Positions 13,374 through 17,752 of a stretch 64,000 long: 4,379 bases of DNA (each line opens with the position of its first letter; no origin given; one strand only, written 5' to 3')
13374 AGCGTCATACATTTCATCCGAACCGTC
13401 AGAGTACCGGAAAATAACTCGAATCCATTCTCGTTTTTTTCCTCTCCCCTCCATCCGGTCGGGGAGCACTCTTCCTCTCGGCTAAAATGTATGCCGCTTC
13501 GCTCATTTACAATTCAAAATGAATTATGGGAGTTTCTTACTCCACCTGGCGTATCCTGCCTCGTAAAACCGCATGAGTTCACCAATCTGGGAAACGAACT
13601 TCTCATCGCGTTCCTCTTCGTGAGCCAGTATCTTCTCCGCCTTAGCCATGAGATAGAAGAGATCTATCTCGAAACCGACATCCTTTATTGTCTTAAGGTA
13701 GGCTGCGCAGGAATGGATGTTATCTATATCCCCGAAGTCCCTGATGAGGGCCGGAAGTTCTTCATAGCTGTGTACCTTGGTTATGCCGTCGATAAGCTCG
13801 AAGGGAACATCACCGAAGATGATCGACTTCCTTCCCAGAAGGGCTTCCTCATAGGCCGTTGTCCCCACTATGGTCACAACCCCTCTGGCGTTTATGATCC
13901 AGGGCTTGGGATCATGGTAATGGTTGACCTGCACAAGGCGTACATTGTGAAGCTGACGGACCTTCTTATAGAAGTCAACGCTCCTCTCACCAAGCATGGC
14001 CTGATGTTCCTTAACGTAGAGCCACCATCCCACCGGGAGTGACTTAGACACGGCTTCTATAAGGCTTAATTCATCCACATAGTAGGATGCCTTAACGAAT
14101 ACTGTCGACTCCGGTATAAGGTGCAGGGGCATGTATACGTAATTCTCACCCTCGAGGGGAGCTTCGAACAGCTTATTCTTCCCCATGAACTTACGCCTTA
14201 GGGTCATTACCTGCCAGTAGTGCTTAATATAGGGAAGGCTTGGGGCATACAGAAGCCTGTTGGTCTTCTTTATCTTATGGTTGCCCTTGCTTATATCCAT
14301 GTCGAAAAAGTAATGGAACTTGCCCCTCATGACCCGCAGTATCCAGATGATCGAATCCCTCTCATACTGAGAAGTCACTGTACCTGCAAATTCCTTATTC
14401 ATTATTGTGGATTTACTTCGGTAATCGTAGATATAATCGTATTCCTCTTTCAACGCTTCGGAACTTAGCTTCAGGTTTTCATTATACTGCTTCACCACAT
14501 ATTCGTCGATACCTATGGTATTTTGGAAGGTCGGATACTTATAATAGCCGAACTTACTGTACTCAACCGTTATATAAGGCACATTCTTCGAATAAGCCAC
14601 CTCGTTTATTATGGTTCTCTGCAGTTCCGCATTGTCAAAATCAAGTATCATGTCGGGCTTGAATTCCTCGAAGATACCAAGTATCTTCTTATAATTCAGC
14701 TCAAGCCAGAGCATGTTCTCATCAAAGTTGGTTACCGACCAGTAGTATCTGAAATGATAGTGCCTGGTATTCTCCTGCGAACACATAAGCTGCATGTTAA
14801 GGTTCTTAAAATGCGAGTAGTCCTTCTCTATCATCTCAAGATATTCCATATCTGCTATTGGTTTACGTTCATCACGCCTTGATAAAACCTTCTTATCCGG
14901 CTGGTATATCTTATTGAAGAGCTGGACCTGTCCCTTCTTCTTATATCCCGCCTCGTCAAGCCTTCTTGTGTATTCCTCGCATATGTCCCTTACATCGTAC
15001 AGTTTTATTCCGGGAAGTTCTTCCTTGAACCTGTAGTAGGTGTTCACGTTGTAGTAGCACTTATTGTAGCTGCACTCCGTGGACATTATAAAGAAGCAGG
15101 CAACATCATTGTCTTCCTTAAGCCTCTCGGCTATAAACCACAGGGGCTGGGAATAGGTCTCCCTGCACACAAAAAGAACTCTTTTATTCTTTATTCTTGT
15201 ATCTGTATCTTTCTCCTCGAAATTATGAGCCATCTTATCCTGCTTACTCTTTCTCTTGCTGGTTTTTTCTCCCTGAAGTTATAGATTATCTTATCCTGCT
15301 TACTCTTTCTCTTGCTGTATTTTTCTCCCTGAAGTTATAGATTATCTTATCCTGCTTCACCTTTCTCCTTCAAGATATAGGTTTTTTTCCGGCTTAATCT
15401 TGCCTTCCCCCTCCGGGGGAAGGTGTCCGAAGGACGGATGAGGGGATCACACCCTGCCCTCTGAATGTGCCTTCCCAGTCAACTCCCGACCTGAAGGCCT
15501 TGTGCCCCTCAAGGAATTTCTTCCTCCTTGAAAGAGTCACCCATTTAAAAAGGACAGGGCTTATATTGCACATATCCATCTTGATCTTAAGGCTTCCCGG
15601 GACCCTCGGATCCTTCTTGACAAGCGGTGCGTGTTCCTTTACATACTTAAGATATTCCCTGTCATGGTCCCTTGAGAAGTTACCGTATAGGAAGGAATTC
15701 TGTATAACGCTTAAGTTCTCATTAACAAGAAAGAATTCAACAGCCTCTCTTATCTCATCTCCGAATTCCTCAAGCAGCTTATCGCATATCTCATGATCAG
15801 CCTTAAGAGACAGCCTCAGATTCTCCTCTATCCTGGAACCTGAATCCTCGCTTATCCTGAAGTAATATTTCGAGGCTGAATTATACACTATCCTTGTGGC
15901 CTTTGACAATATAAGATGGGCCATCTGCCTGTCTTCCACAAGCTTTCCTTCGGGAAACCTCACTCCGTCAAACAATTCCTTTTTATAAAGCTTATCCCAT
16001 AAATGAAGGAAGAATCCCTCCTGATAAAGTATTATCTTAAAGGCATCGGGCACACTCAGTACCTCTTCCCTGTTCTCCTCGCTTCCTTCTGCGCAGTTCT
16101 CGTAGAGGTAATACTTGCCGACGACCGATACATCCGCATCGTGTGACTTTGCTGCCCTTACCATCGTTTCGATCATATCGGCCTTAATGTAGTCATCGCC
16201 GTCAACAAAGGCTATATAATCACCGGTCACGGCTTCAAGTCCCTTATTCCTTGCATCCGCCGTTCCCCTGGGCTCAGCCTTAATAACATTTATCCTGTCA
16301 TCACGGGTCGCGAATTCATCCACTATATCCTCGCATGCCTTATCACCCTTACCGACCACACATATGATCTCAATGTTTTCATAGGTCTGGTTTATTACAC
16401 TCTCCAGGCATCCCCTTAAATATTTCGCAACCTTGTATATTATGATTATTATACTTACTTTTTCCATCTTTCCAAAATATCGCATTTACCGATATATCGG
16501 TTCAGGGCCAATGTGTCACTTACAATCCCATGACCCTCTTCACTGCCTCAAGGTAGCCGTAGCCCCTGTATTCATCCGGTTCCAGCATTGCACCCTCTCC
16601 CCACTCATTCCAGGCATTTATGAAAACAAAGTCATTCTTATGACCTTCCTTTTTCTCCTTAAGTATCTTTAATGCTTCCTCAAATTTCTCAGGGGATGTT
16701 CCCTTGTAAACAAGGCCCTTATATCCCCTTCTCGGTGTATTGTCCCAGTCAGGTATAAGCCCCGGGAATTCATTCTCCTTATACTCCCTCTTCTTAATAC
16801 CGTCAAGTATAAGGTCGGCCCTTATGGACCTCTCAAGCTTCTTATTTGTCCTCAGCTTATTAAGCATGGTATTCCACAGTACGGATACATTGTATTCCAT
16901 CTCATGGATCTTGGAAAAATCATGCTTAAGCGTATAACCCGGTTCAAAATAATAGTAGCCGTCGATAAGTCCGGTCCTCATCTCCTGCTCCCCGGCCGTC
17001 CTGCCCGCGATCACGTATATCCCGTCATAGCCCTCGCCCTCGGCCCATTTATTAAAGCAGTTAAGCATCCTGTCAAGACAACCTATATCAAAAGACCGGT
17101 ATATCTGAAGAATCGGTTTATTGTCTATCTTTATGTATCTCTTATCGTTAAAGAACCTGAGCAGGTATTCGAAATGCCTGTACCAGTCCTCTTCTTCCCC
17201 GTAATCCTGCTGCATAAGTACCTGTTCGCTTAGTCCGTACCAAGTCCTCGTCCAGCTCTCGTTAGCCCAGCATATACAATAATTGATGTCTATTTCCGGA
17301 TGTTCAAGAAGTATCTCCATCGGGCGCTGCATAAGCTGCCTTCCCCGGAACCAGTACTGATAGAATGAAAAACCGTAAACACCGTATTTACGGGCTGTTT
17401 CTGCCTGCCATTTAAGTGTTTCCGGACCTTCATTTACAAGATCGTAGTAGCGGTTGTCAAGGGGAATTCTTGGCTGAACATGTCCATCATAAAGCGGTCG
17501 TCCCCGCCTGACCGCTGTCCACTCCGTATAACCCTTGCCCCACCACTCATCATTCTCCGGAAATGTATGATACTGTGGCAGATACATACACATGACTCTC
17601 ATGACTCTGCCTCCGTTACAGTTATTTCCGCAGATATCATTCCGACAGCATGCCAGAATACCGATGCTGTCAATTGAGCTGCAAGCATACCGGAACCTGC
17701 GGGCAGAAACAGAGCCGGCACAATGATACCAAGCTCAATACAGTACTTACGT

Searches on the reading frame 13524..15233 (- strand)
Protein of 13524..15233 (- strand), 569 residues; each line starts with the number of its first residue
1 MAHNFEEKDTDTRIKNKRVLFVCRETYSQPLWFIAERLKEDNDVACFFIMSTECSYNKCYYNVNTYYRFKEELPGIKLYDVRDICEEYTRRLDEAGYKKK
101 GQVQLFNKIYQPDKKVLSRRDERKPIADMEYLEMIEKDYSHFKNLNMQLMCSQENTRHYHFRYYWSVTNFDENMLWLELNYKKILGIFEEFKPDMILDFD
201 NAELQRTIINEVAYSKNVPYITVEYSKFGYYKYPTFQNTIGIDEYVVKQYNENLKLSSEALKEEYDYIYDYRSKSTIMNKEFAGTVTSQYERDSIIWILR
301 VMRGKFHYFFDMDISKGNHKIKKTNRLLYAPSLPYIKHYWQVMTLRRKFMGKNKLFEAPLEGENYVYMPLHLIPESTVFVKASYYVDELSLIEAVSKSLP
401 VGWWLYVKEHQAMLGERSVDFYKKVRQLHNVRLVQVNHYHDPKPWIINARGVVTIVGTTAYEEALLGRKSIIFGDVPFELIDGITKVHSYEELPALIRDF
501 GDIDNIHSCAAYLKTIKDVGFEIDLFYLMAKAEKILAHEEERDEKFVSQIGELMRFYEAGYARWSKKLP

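Call 14: search_protein_families(library=pfam, proteins=[window:13524-15233:-])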
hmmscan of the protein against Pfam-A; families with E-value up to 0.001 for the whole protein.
window:13524-15233:- (569 aa): 0 families

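Call 35: search_protein_families(library=ncbifam, proteins=[window:13524-15233:-], max_evalue=0.1)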
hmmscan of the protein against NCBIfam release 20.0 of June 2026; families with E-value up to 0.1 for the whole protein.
window:13524-15233:- (569 aa): 0 families

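Call 71: find_homologous_proteins(query=window:13527-15233:-, max_evalue=1e-30)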
Query window:13527-15233:- (569 aa): 500 proteins with E <= 1e-30 among 5780 candidates; the best 120 are listed.
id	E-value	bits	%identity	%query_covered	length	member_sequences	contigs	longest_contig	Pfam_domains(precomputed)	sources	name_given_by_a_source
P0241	0.0e+0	1198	91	98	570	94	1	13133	-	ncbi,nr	ncbi:MAG: hypothetical protein K6E88_01180 [Lachnospiraceae bacterium]|nr:hypothetical protein [Lach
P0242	0.0e+0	1143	88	97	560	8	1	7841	-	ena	-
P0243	0.0e+0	1143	88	97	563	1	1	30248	-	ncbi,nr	ncbi:MAG: hypothetical protein K6E98_11445 [Lachnospiraceae bacterium]|nr:hypothetical protein [Lach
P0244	0.0e+0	1042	81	97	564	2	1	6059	-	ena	-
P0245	5.8e-281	951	75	97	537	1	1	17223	-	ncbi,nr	ncbi:MAG: hypothetical protein K6B28_00555 [Lachnospiraceae bacterium]|nr:hypothetical protein [Lach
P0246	3.4e-279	945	75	97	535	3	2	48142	-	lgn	-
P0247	1.6e-276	937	75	97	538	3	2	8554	-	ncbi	-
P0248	1.4e-275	934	75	97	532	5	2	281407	-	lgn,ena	-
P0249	9.0e-275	931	74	98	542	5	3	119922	-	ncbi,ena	-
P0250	1.5e-274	930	74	96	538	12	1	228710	-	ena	-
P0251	4.9e-274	928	74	97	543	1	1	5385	-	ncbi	-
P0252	1.0e-273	927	74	97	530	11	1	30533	-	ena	-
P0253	1.6e-271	920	73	98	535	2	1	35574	-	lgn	-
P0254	3.4e-271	919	73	97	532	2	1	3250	-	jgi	-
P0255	3.0e-270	916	71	98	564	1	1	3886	-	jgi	-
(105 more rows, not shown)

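Call 73: find_encoding_contigs(protein=P0241, flank=4000, max_places=6)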
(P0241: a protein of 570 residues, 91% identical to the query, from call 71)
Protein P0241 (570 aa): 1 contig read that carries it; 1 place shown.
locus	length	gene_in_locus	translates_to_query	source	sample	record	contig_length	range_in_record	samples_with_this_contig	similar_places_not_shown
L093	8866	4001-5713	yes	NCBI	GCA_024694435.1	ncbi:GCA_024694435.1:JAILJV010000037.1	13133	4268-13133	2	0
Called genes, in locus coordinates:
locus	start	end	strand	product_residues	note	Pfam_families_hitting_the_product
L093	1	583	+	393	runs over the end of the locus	PF00534:Glycos_transf_1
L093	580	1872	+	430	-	-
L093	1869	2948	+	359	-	PF14307:Glyco_tran_WbsX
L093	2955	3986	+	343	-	PF00535:Glycos_transf_2, PF10111:Glyco_tranf_2_2 (weak), PF13641:Glyco_tranf_2_3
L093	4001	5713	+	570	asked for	-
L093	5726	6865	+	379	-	PF03102:NeuB, PF08666:SAF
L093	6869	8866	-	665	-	PF01841:Transglut_core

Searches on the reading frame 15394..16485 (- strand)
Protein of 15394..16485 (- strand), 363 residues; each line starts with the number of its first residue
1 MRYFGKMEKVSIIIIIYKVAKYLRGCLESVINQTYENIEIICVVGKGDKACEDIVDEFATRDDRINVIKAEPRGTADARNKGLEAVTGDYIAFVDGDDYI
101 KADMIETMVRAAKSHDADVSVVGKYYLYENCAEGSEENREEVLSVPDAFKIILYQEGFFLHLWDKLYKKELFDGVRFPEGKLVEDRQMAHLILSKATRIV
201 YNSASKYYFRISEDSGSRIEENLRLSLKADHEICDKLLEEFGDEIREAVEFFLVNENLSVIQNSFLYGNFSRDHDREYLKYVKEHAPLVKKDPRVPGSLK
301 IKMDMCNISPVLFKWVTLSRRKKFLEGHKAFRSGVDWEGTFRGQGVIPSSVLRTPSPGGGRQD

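Call 14: search_protein_families(library=pfam, proteins=[window:15394-16485:-])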
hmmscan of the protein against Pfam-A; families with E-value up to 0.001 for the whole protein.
window:15394-16485:- (363 aa): 3 families
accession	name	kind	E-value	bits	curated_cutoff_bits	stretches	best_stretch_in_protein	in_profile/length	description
PF00535.33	Glycos_transf_2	-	5.4e-31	108.2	23.3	1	11-136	1-127/168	Glycosyl transferase family 2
PF13641.12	Glyco_tranf_2_3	-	1.6e-12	48.4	27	1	10-123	3-120/230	Glycosyltransferase like family 2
PF10111.15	Glyco_tranf_2_2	-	1.4e-09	38.3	27.3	1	28-115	17-109/276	Glycosyltransferase like family 2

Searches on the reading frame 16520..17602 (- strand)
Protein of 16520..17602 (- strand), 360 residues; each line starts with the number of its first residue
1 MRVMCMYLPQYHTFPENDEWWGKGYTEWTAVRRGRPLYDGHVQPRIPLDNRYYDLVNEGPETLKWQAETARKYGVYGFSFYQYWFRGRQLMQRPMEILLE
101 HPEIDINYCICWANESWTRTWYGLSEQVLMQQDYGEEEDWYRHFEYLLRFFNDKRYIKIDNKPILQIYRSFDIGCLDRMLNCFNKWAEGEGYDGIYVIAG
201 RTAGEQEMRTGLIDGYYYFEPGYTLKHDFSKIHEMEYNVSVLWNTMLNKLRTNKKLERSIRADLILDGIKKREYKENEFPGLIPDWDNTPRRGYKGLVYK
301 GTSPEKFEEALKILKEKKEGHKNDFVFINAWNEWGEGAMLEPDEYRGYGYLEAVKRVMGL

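Call 14: search_protein_families(library=pfam, proteins=[window:16520-17602:-])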
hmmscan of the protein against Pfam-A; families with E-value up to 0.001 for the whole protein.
window:16520-17602:- (360 aa): 1 family
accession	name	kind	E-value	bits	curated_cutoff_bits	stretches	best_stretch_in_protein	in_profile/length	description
PF14307.12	Glyco_tran_WbsX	-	2.8e-120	402.4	25.1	1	3-354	1-350/350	Glycosyltransferase WbsX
